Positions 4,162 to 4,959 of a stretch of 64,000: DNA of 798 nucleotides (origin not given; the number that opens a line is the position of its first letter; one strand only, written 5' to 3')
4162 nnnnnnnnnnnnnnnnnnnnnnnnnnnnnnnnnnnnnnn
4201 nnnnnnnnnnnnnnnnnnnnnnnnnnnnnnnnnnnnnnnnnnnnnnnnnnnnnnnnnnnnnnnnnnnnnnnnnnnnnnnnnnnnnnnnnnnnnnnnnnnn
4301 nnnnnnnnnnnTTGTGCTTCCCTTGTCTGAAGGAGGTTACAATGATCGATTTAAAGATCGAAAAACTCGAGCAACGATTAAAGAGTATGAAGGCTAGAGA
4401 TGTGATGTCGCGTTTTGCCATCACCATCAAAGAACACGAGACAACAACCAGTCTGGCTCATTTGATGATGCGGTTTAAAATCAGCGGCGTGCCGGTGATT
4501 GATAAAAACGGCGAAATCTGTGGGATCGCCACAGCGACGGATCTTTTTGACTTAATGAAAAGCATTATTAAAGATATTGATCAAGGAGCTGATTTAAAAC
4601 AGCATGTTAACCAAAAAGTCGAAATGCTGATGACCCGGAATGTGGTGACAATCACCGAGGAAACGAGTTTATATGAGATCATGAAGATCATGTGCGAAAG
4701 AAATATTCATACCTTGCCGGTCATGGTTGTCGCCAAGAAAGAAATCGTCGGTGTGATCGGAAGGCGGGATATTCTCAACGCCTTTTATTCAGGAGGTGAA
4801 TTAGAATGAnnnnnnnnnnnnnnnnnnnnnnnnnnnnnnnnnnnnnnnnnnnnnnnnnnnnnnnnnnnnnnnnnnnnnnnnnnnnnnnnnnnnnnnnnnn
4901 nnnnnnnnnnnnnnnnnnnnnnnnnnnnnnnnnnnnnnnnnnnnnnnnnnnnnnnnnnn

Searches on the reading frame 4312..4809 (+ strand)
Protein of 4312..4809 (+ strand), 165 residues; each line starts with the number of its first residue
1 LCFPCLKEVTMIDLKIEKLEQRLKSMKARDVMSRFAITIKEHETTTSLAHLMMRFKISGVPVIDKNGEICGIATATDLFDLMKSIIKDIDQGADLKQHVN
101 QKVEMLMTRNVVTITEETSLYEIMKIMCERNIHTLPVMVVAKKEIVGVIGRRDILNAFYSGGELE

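Call 56: search_protein_families(library=pfam, proteins=[window:4312-4809:+], max_evalue=0.001)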
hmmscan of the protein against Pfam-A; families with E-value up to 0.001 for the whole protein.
window:4312-4809:+ (165 aa): 1 family
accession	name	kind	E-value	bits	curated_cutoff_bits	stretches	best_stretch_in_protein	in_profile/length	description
PF00571.33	CBS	-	2.5e-26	92.2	24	2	104-158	2-55/57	CBS domain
